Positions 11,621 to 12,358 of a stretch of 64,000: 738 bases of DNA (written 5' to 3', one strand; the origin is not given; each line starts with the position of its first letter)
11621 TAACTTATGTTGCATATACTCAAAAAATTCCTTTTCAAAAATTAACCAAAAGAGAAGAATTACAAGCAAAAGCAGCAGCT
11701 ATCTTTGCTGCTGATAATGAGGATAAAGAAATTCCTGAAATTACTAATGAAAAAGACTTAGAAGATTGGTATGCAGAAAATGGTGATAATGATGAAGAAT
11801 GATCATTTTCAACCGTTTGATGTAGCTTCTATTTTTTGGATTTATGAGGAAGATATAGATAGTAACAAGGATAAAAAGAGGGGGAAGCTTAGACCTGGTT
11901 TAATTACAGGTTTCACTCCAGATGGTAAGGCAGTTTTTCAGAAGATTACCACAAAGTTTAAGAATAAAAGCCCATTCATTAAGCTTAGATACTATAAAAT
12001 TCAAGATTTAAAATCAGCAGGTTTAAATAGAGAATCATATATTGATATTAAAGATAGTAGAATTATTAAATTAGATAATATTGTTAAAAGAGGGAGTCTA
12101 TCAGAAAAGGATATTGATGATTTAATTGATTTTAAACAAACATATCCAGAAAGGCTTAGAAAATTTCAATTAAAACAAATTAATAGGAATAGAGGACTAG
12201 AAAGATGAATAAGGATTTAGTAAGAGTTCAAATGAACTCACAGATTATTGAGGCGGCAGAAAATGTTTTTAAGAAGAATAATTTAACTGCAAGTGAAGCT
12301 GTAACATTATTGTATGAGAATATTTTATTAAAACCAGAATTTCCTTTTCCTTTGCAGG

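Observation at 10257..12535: Dense addiction locus: two divergent MazF-like toxins with different antitoxin classes plus two tandem orphan DinJ-like small ORFs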

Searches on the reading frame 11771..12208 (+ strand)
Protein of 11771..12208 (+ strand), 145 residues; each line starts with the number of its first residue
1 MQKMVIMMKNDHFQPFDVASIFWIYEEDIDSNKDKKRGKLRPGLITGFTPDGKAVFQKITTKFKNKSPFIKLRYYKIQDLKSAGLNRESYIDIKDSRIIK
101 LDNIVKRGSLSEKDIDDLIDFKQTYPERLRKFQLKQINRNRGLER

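Call 3: search_protein_families(library=pfam, proteins=[window:11771-12208:+], max_evalue=1)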
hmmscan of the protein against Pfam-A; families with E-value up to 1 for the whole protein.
window:11771-12208:+ (145 aa): 0 families

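Call 4: search_protein_families(library=ncbifam, proteins=[window:11771-12208:+], max_evalue=1)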
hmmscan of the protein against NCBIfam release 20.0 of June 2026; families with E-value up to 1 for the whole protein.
window:11771-12208:+ (145 aa): 0 families

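Call 9: find_homologous_proteins(query=window:11771-12208:+, max_evalue=0.001)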
Query window:11771-12208:+ (145 aa): 3 proteins with E <= 0.001 among 16 candidates.
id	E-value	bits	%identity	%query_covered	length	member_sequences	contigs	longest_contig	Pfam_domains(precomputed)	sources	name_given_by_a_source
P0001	1.4e-84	299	99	96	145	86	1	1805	-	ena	-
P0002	1.5e-47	179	100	61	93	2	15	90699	-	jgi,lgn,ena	-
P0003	1.8e-33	134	52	88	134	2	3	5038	-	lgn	-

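Call 10: search_solved_structures(query=window:11771-12208:+, max_evalue=10, show_alignments=2)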
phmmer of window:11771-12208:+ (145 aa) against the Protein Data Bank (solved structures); distinct sequences matched with E-value up to 10: 4.
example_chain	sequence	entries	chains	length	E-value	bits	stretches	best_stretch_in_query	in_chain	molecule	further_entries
4mtn_A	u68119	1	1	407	0.1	16.1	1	82-133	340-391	Transcription termination factor NusA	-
5kiv_A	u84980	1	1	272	0.59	13.7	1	72-120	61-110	Protein-ADP-ribose hydrolase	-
8rsl_A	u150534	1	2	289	0.64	13.6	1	72-120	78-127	Protein-ADP-ribose hydrolase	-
7zox_A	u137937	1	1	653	1.2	12.7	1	28-72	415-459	Nuclear pore complex protein Nup93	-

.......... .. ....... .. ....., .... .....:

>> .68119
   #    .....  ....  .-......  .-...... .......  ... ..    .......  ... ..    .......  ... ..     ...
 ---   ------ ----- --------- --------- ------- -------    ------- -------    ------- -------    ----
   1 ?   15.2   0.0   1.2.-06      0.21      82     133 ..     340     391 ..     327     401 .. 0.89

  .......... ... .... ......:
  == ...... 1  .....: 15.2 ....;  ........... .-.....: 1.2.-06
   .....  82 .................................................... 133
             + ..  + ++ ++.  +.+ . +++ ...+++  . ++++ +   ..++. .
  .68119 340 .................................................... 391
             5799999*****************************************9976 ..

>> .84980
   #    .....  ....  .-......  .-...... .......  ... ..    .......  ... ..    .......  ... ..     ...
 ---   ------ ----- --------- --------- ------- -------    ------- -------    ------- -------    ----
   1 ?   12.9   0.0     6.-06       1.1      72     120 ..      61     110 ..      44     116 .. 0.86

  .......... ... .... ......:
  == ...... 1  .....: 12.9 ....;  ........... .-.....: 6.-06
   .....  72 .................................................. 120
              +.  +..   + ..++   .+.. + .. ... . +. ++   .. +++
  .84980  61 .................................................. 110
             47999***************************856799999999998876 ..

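Call 14: find_encoding_contigs(protein=P0003, flank=5000, max_places=4)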
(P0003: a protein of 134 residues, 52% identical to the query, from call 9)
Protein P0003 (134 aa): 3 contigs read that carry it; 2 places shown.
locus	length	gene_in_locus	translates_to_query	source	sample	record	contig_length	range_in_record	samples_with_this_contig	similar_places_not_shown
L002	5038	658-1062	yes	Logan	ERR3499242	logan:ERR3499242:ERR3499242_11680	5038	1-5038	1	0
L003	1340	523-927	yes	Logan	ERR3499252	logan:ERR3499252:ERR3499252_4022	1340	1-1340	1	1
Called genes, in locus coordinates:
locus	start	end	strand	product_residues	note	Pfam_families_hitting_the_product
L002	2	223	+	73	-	?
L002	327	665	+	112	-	-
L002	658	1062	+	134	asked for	-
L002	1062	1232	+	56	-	-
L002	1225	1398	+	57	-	PF04221:RelB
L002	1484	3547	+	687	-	PF02384:N6_Mtase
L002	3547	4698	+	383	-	PF01420:Methylase_S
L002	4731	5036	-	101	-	?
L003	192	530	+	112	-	-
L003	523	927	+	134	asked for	-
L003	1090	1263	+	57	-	PF04221:RelB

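Call 15: find_encoding_contigs(protein=P0002, flank=5000, max_places=5)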
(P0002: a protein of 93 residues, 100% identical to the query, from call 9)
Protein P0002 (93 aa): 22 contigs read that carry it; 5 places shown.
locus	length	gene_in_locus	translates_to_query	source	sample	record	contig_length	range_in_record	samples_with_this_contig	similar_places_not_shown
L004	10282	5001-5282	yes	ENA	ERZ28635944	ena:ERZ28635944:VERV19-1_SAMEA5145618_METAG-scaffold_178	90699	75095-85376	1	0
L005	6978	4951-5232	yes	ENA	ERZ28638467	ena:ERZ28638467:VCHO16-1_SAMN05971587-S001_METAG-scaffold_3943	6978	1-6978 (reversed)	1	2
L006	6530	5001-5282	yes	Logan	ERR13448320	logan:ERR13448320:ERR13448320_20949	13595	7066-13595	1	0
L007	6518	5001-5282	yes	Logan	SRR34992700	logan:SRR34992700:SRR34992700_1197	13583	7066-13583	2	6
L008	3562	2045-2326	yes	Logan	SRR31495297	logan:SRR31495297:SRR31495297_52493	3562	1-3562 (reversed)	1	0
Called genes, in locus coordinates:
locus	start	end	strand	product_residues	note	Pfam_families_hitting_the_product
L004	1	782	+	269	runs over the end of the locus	-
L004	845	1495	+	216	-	-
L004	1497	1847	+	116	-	-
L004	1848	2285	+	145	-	-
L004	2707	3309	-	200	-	PF00239:Resolvase, PF13384:HTH_23 (faint), PF02796:HTH_7 (weak), PF13518:HTH_28 (faint)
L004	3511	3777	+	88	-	PF04014:MazE_antitoxin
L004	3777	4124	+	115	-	PF02452:PemK_toxin (weak)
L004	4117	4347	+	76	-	-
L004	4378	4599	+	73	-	-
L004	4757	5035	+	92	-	PF04221:RelB (weak)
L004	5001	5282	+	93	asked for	-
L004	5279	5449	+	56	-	-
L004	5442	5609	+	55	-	PF04221:RelB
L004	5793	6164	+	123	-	-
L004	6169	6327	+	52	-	-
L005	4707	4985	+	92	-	PF04221:RelB (weak)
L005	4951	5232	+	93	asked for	-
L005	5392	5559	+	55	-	PF04221:RelB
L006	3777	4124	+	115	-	PF02452:PemK_toxin (weak)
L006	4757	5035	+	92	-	PF04221:RelB (weak)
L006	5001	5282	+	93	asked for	-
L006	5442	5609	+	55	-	PF04221:RelB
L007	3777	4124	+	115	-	PF02452:PemK_toxin (weak)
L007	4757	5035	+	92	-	PF04221:RelB (weak)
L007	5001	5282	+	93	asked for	-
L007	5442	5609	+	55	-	PF04221:RelB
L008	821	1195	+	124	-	PF02452:PemK_toxin (weak)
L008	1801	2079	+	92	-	PF04221:RelB (weak)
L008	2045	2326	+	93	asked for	-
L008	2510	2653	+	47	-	PF04221:RelB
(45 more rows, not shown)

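Call 21: find_related_loci(query=A1, collection=genome_contigs, flank=4000)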
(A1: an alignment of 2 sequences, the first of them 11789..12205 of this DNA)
Query A1 (139 aa) in genome_contigs; peptide patterns used: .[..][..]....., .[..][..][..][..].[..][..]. (x = any residue, [..] = any of these).
144 stretches matched a pattern, but none encodes a relative of the query by tblastn (E <= 1e-3).

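Call 35: predict_structure(alignment_id=A4)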
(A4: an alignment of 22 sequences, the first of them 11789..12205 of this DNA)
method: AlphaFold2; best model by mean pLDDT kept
length: 139 residues; sequences in the alignment: 22
mean_pLDDT: 89.0   pTM: 0.80
mean pLDDT of the five models: 89.0, 87.0, 83.2, 82.3, 79.8
residues with pLDDT >= 90: 102; 70-90: 21; 50-70: 12; < 50: 4
segments of 3 or more residues with pLDDT < 50: 1-4
pLDDT, mean of each block of 10 residues (from residue 1): 68 87 60 91 94 93 96 98 95 89 98 97 96 83
secondary structure, 60 per line:
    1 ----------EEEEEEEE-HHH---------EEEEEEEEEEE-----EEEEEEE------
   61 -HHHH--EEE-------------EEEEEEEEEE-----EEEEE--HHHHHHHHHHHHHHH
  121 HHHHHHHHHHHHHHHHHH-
elements in order: E11-18 E32-42 E48-54 H62-65 E68-70 E84-93 E99-103 H106-138

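Call 36: search_protein_representatives(alignment_id=A3)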
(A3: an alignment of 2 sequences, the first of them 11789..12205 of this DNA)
Query: 2 sequences, 143 profile positions. Proteins with E-value up to 0.001 (for the whole library): 253; up to 1e-10: 48; up to 1e-30: 2. The best 150 are listed.
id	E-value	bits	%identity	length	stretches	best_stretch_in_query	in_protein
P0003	1.6e-70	252.2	-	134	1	2-143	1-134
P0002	1.6e-44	167.9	-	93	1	51-139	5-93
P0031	8.5e-18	81.2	-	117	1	27-122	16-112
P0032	2.2e-17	79.9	-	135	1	5-134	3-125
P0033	2.4e-16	76.5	-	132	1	8-124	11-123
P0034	2.7e-16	76.4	-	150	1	31-134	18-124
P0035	5.7e-16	75.3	-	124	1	11-121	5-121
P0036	3.7e-15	72.7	-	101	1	29-119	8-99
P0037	5.3e-15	72.1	-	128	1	30-131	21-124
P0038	1.6e-14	70.6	-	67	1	75-141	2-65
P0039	9.4e-14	68.1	-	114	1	31-124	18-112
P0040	9.8e-14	68.0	-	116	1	32-117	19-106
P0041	1.0e-13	68.0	-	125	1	6-120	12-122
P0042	1.3e-13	67.7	-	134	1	26-126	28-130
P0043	1.9e-13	67.1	-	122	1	48-128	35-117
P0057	5.8e-12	62.3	-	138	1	14-141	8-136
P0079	1.5e-10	57.7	-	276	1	27-122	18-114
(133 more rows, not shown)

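Call 38: search_protein_families(library=pfam, proteins=[P0031, P0032, P0033, P0034, P0035, P0037, P0041, P0042, P0057, P0079], max_evalue=0.01)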
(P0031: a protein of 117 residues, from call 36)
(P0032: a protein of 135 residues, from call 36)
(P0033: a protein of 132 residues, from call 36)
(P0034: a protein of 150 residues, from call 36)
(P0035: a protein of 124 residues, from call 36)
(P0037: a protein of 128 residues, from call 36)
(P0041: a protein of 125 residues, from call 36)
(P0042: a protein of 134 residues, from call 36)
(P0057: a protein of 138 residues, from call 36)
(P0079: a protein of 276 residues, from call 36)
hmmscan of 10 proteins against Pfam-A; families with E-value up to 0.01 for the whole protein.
P0031 (117 aa): 1 family
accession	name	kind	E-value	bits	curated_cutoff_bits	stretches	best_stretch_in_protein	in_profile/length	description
PF02452.23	PemK_toxin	-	6.3e-06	26.8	23.1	1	17-98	15-97/109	PemK-like, MazF-like toxin of type II toxin-antitoxin system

P0032 (135 aa): 0 families

P0033 (132 aa): 1 family
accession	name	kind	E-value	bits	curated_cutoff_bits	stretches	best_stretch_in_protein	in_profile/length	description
PF02452.23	PemK_toxin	-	8e-06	26.5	23.1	1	14-109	4-99/109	PemK-like, MazF-like toxin of type II toxin-antitoxin system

P0034 (150 aa): 0 families

P0035 (124 aa): 0 families

P0037 (128 aa): 0 families

P0041 (125 aa): 0 families

P0042 (134 aa): 2 families
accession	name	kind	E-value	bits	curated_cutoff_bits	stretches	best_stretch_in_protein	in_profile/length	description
PF22190.2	TTHA0829-like_ACT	-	0.0017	18.7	27.4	1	2-46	9-51/70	TTHA0829-like ACT domain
PF02452.23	PemK_toxin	-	0.0074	16.9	23.1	1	21-116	5-101/109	PemK-like, MazF-like toxin of type II toxin-antitoxin system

P0057 (138 aa): 0 families

P0079 (276 aa): 1 family
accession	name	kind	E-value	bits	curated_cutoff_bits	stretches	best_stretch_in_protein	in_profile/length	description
PF02452.23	PemK_toxin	-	0.0031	18.2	23.1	1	6-105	1-102/109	PemK-like, MazF-like toxin of type II toxin-antitoxin system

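Call 39: fold_search(model_id=the predicted structure, library=pdb)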
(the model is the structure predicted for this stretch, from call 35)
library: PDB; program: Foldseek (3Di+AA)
matches with E <= 10: 338; with E <= 0.001: 11
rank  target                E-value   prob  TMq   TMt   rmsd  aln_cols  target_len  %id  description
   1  1ne8                  3.0e-04  1.00  0.55  0.64   4.7       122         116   18  YDCE protein from Bacillus subtilis (released 2003-01-14)
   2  6l29_A                3.4e-04  1.00  0.54  0.61   5.1       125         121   11  The structure of the MazF-mt1 mutant (released 2020-08-05)
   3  4mdx_A                3.8e-04  1.00  0.55  0.64   4.6       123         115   22  Crystal structure of Bacillus subtilis MazF in complex with RNA (released 2013-10-23)
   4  9g7k_E                4.5e-04  1.00  0.53  0.62   4.9       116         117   16  Staphylococcus aureus MazF in complex with Nanobody 12 (released 2024-07-31)
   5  9g2a_B                5.0e-04  1.00  0.53  0.64   4.9       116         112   18  Staphylococcus aureus MazF in complex with nanobody 4 (released 2024-07-17)
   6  9g7k_B                5.0e-04  1.00  0.55  0.63   5.2       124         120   16  Staphylococcus aureus MazF in complex with Nanobody 12 (released 2024-07-31)
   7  4mzp_B                6.0e-04  1.00  0.54  0.64   4.8       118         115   19  MazF from S. aureus crystal form III, C2221, 2.7 A (released 2014-05-21)
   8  7bxy                  6.3e-04  1.00  0.56  0.66   4.8       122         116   19  mRNA interferase from Bacillus cereus (released 2021-04-28)
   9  4hke_A                6.3e-04  1.00  0.55  0.63   5.0       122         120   20  Crystal Structure of MoxT of Bacillus anthracis (released 2013-11-13)
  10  9g7k_A                7.5e-04  1.00  0.55  0.63   4.6       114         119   17  Staphylococcus aureus MazF in complex with Nanobody 12 (released 2024-07-31)
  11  6l29_B                8.4e-04  1.00  0.56  0.64   5.1       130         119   13  The structure of the MazF-mt1 mutant (released 2020-08-05)
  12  4of1_A                1.0e-03  1.00  0.53  0.63   4.9       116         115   18  crystal structure of toxin from staphylococcus aureus Mu50 (released 2015-01-14)
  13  4mzp_A                1.1e-03  1.00  0.53  0.64   4.8       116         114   18  MazF from S. aureus crystal form III, C2221, 2.7 A (released 2014-05-21)
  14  6kys_A                1.2e-03  1.00  0.56  0.65   4.8       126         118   11  The structure of the M. tb toxin MazF-mt1 (released 2020-08-05)
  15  6kyt_A                1.2e-03  1.00  0.54  0.67   4.7       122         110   12  The structure of the M. tb toxin MazEF-mt1 complex (released 2020-08-05)
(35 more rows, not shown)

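Call 40: search_solved_structures(query=A4, max_evalue=1, show_alignments=3)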
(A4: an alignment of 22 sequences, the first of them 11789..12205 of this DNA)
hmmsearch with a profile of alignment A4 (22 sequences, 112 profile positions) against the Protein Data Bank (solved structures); distinct sequences matched with E-value up to 1: 25.
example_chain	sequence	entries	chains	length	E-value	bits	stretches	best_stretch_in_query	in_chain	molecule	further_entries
4x9p_A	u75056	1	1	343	0.063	16.5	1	6-63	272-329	Annexin A2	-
1xjl_A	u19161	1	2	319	0.073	16.2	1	6-63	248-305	Annexin A2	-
2hyu_A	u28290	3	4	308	0.077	16.2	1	6-63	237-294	Annexin A2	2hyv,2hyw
7dto_A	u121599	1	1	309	0.077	16.2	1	6-63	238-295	Annexin A2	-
7zvn_A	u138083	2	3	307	0.08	16.1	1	6-63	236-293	Annexin A2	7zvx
4hre_A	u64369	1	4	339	0.081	16.1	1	6-63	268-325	Annexin A2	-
7nmi_B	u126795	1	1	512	0.083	16.1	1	6-63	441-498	S100P-ANXA2 chimera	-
1w7b_A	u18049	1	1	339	0.085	16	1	6-63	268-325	ANNEXIN A2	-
5lpu_A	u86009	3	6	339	0.085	16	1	6-63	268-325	Annexin A2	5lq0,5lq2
5lpx_A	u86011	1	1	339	0.085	16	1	6-63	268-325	Annexin A2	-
7eq7_A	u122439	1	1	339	0.09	15.9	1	6-63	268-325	Annexin A2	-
7pc3_A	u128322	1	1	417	0.1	15.8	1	6-63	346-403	Disks large homolog 1,Annexin A2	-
7qql_C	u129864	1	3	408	0.11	15.6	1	6-63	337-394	Gamma-2-syntrophin,Annexin A2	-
7pc9_B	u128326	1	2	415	0.12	15.5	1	6-63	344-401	Synaptojanin-2-binding protein,Annexin A2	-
7pc5_A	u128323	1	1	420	0.12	15.5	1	6-63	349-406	PDZ domain-containing protein 7,Annexin A2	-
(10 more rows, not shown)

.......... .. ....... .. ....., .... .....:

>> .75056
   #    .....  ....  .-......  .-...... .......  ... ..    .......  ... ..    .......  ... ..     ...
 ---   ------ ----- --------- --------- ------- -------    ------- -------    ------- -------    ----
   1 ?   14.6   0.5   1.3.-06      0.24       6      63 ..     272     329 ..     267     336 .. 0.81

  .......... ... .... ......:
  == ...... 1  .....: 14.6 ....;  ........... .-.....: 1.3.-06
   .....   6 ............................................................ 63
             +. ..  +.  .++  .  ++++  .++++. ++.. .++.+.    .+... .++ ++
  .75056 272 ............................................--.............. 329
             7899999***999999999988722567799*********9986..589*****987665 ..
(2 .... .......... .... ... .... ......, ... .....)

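Call 41: search_protein_families(library=padloc, proteins=[window:11771-12208:+], max_evalue=0.1)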
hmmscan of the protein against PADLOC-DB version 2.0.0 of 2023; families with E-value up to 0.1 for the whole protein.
window:11771-12208:+ (145 aa): 0 families

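Call 56: search_dna_similar(query=window:11789-12205:+, collection=plasmids, mode=protein, max_evalue=0.01, max_rows=40)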
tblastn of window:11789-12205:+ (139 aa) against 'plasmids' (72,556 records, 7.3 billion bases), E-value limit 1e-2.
Records with a match: 419; places in all: 438; records where one place covers at least 80% of the query: 1.
Best place of each record, by identity: >=99% 1; <60% 418.
By first word of the organism name: Lactiplantibacillus 176; Enterococcus 55; Pediococcus 49; Levilactobacillus 29; Lactobacillus 21; Loigolactobacillus 17; Lacticaseibacillus 14; Leuconostoc 12; Acinetobacter 11; Ligilactobacillus 9; and 10 more.
By predicted mobility (MOB-suite, as given by PLSDB): mobilizable 290; conjugative 72; non-mobilizable 57.
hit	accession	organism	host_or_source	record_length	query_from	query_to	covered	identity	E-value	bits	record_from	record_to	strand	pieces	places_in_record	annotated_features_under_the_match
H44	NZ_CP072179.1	Lactobacillus gasseri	Homo sapiens,stool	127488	1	139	100%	99.3%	4e-85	277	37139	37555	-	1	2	hypothetical protein (x2) | type II toxin-antitoxin system RelB/DinJ family antitoxin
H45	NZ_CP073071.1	Clostridium perfringens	bovine,Intestinal contents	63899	11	115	76%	43.0%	1e-10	65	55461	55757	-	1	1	type II toxin-antitoxin system PemK/MazF family toxin | type II toxin-antitoxin system RelB/DinJ family antitoxin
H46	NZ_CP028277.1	Lactiplantibacillus plantarum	cell culture,Pickled Green Chili Peppers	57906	32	136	76%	36.4%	7e-6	51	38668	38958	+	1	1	hypothetical protein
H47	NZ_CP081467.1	Vagococcus fluvialis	Halichondria panicea,isolate,marine ...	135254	25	122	71%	38.6%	8e-7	54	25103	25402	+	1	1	none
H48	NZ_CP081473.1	Vagococcus fluvialis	Hymeniacidon perlevis,isolate,marine ...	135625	25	122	71%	38.6%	8e-7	54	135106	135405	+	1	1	hypothetical protein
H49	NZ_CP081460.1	Vagococcus fluvialis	Hymeniacidon perlevis,isolate,marine ...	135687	25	122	71%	38.6%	8e-7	54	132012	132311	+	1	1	hypothetical protein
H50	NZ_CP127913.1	Acinetobacter sp. SAAs474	cell culture,lake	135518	18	124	77%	35.1%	5e-10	63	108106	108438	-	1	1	hypothetical protein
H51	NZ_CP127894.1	Acinetobacter sp. SAAs470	cell culture,lake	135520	18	124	77%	35.1%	5e-10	63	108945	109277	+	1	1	hypothetical protein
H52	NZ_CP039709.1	Lacticaseibacillus paracasei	Homo sapiens,cell culture,feces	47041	11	115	76%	35.5%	8e-6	51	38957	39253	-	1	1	hypothetical protein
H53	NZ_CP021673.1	Levilactobacillus brevis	cell culture,food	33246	32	136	76%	35.5%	8e-6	51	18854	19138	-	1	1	hypothetical protein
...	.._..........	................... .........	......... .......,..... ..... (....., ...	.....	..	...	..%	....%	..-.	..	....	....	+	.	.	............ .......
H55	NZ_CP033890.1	Lactiplantibacillus plantarum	single cell,kimchi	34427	11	115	76%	35.5%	1e-5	50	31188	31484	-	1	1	hypothetical protein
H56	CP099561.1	Lactiplantibacillus pentosus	Olives,Pure culture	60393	11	115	76%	35.5%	1e-5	50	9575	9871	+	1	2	hypothetical protein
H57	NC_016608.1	Pediococcus claussenii ATCC BAA-344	-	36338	11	115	76%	35.5%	3e-5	49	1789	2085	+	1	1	none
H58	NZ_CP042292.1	Enterococcus hirae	pig,Anal swab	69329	28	115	63%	41.3%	1e-6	53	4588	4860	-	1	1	type II toxin-antitoxin system PemK/MazF family toxin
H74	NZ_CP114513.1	Ligilactobacillus salivarius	Meles meles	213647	32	115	60%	40.7%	9e-6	50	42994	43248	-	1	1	type II toxin-antitoxin system PemK/MazF family toxin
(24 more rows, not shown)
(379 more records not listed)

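Call 59: get_annotated_region(hit=H45, flank=1800)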
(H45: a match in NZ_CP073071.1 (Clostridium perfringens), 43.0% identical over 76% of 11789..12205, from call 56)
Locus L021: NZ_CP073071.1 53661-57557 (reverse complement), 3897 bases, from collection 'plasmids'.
description: Clostridium perfringens strain 19TSBNCP plasmid unnamed1
organism: Clostridium perfringens (NCBI taxid 1502)
taxonomy: Bacteria; Bacillota; Clostridia; Eubacteriales; Clostridiaceae; Clostridium; Clostridium perfringens
host: -; source: bovine,Intestinal contents; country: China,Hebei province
typing (MOB-suite, as given by PLSDB): non-mobilizable; mating-pair formation MPF_T
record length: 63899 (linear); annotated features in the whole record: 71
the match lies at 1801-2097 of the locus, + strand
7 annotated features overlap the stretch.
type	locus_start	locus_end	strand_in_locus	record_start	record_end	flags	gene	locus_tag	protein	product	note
CDS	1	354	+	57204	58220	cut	-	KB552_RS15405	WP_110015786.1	DUF3991 domain-containing protein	-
CDS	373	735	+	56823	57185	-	-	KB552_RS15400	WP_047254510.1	hypothetical protein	-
CDS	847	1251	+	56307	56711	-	-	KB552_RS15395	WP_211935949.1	hypothetical protein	-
CDS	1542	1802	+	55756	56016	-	-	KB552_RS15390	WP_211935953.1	type II toxin-antitoxin system RelB/DinJ family antitoxin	-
CDS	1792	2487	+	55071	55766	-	-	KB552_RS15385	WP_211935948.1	type II toxin-antitoxin system PemK/MazF family toxin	-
CDS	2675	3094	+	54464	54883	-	-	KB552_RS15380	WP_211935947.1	hypothetical protein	-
CDS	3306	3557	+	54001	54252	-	-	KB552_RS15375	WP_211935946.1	hypothetical protein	-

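Call 60: get_annotated_region(hit=H46, flank=1800)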
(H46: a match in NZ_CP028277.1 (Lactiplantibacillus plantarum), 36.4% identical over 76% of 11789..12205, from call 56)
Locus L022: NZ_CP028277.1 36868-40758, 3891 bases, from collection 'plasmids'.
description: Lactiplantibacillus plantarum strain SRCM100995 plasmid unnamed2, complete sequence
organism: Lactiplantibacillus plantarum (NCBI taxid 1590)
taxonomy: Bacteria; Bacillota; Bacilli; Lactobacillales; Lactobacillaceae; Lactiplantibacillus; Lactiplantibacillus plantarum
host: -; source: cell culture,Pickled Green Chili Peppers; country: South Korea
typing (MOB-suite, as given by PLSDB): mobilizable; replicon rep_cluster_731; relaxase MOBQ
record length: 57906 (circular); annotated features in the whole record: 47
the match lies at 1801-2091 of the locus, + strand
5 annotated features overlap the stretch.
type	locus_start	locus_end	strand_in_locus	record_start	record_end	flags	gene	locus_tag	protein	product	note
CDS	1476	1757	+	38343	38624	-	-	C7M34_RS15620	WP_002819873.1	type II toxin-antitoxin system RelB/DinJ family antitoxin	GO:0006355 - regulation of DNA-templated transcription [Evidence IEA]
CDS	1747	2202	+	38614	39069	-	-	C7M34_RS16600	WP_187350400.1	hypothetical protein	-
CDS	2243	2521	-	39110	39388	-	-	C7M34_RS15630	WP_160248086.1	hypothetical protein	-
CDS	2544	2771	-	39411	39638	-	-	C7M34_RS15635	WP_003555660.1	hypothetical protein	-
CDS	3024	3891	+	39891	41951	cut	mobQ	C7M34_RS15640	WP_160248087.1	MobQ family relaxase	-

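Call 61: get_annotated_region(hit=H52, flank=1800)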
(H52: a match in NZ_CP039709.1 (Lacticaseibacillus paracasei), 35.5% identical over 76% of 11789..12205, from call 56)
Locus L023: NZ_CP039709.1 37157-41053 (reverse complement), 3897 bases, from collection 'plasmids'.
description: Lacticaseibacillus paracasei strain Lp02 plasmid pLp02-2, complete sequence
organism: Lacticaseibacillus paracasei (NCBI taxid 1597)
taxonomy: Bacteria; Bacillota; Bacilli; Lactobacillales; Lactobacillaceae; Lacticaseibacillus; Lacticaseibacillus paracasei
host: -; source: Homo sapiens,cell culture,feces; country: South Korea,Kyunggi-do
typing (MOB-suite, as given by PLSDB): mobilizable; replicon rep_cluster_197; relaxase MOBP,MOBQ
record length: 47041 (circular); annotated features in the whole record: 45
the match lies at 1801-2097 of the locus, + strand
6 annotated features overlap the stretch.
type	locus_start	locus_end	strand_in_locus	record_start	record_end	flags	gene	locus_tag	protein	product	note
CDS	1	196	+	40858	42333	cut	-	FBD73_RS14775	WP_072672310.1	primase C-terminal domain-containing protein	-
CDS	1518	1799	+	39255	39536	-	-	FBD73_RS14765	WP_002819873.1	type II toxin-antitoxin system RelB/DinJ family antitoxin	GO:0006355 - regulation of DNA-templated transcription [Evidence IEA]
CDS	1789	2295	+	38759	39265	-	-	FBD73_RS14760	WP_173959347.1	hypothetical protein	-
CDS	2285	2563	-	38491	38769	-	-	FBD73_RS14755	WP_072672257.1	hypothetical protein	-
CDS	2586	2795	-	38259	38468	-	-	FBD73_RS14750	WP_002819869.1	hypothetical protein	-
CDS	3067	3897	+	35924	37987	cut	mobQ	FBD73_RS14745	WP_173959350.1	MobQ family relaxase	-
